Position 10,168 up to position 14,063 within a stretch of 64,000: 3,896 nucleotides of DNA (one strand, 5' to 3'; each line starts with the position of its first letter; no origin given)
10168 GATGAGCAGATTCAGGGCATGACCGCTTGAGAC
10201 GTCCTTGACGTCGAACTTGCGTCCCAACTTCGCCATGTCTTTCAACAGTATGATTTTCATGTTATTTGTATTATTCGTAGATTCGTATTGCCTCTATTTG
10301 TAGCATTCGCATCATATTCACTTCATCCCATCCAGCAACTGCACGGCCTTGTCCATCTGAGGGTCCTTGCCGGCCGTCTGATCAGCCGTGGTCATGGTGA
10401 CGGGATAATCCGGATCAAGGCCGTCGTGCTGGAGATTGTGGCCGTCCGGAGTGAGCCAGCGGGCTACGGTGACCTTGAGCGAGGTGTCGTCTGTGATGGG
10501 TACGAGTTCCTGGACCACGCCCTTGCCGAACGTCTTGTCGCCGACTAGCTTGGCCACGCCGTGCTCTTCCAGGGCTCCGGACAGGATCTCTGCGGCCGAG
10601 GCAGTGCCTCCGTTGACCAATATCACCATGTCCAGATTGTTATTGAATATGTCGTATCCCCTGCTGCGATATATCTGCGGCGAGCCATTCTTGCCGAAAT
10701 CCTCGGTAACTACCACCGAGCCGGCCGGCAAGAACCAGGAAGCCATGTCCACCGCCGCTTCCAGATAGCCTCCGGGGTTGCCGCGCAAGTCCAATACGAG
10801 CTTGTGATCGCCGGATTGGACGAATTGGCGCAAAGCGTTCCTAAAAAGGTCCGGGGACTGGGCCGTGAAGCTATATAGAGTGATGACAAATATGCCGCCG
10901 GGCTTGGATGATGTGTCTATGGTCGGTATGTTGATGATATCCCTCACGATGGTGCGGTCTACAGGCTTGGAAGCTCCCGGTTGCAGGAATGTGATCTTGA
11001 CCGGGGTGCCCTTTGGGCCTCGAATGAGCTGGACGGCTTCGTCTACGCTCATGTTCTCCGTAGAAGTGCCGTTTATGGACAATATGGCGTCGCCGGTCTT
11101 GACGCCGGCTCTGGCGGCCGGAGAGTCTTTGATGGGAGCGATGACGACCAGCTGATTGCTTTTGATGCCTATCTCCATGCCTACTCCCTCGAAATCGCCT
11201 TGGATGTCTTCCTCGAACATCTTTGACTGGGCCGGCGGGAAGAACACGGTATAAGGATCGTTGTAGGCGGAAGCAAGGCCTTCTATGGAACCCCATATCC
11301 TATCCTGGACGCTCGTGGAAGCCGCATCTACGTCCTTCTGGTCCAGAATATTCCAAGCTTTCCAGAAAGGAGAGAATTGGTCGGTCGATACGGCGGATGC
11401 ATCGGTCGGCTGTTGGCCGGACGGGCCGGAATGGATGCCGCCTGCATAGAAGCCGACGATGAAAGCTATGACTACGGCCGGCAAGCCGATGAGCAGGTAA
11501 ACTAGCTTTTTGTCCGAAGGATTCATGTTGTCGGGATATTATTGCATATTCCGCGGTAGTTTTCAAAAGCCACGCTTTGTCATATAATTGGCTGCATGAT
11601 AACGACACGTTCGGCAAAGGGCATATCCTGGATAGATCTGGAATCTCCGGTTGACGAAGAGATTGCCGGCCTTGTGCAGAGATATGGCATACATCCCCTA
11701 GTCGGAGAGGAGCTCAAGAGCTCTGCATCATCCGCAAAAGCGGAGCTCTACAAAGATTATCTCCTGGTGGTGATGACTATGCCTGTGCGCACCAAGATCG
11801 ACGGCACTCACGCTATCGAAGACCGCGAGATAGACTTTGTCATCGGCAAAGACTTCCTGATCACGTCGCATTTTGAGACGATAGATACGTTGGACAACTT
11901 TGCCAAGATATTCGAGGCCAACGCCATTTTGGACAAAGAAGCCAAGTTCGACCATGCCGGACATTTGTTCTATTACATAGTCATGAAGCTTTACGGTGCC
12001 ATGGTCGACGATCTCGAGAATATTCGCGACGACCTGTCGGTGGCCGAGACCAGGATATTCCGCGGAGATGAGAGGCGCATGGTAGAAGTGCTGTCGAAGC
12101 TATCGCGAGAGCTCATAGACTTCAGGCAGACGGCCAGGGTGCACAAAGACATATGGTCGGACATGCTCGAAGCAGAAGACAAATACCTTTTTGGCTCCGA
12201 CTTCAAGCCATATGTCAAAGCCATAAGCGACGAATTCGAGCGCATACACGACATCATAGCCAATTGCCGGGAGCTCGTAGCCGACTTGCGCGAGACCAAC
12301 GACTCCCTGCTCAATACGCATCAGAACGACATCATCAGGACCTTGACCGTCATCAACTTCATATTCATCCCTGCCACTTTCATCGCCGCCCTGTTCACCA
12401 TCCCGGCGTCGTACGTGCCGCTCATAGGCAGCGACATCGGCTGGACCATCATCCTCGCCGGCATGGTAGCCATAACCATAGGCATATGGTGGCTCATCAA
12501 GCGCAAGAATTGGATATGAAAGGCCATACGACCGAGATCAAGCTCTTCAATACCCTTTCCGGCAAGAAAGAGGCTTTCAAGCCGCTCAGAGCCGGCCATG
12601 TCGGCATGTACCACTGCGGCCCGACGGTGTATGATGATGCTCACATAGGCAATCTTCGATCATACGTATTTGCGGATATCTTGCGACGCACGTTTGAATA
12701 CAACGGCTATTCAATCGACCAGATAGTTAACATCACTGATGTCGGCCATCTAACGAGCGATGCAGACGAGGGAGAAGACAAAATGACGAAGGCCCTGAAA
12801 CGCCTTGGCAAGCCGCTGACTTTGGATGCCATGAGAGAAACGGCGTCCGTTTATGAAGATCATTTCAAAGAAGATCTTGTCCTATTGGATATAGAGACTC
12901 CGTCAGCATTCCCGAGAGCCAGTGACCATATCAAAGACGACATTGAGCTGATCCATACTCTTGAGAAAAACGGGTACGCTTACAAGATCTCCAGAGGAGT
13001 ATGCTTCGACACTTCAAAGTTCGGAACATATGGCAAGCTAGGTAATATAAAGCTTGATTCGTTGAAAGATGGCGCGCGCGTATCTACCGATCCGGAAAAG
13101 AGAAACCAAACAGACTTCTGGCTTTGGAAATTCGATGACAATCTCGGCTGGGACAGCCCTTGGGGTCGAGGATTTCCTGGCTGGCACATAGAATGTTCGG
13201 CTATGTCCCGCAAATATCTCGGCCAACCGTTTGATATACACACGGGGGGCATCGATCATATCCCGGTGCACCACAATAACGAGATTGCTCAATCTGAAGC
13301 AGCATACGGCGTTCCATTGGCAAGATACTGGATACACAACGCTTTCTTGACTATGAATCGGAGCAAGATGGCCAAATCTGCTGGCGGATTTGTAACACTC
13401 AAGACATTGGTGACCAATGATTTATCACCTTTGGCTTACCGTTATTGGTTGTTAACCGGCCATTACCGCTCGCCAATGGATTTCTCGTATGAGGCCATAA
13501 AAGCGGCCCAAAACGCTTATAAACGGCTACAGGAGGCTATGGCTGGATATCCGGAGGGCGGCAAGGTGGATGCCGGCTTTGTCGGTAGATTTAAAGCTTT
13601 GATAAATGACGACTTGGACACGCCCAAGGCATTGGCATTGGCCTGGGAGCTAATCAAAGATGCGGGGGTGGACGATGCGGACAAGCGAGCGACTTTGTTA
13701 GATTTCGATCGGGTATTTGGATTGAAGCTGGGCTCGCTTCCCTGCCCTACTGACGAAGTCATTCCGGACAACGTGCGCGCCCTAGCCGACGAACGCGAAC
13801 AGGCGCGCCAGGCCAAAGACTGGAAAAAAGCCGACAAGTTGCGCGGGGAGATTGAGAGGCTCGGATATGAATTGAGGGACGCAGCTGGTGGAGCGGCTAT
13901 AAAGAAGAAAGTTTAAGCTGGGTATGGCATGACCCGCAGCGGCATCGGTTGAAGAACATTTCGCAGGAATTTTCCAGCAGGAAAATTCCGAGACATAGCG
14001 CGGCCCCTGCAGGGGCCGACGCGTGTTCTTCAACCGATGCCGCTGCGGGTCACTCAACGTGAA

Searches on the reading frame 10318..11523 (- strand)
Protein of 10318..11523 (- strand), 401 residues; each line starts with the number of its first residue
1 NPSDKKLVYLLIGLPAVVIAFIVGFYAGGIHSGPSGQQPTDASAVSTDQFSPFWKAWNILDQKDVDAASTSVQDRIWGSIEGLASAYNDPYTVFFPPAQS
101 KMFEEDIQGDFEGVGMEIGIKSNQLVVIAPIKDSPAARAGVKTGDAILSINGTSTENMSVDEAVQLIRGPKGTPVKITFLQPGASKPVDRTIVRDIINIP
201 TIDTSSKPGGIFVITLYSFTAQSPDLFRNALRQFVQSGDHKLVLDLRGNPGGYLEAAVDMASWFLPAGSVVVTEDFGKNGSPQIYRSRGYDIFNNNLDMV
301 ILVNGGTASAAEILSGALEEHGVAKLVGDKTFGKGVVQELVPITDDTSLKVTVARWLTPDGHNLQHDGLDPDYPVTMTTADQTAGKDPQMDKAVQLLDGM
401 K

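Call 19: search_protein_families(library=pfam, proteins=[window:10318-11523:-], max_evalue=0.001)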
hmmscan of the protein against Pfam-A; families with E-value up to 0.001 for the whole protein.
window:10318-11523:- (401 aa): 4 families
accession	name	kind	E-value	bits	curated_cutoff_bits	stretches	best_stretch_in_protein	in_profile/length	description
PF03572.23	Peptidase_S41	-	8.4e-45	152.7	24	1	213-375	4-165/165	Peptidase family S41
PF17820.7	PDZ_6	-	2.4e-14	53.2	27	1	127-179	2-52/54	PDZ domain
PF00595.29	PDZ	-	7.7e-14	52.3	23.2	1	112-178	10-79/81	PDZ domain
PF13180.12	PDZ_2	-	5.2e-07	30.3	27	1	121-186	10-74/80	PDZ domain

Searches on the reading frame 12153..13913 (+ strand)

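Call 19: search_protein_families(library=pfam, proteins=[window:12153-13913:+], max_evalue=0.001)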
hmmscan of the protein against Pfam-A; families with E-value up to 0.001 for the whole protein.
window:12153-13913:+ (587 aa): 4 families
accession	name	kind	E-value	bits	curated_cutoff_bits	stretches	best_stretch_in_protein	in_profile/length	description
PF01406.26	tRNA-synt_1e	-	3.2e-93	312.8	27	1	142-453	2-300/301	tRNA synthetases class I (C) catalytic domain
PF09334.17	tRNA-synt_1g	-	1.1e-07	31.5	20.1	0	379-455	301-375/391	tRNA synthetases class I (M)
PF01921.24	tRNA-synt_1f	-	2.9e-06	26.9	27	0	365-464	240-340/360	tRNA synthetases class I (K)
PF23493.1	CysS_C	-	1.8e-05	25.2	23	1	537-578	4-45/51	Cysteinyl-tRNA ligase anticodon binding domain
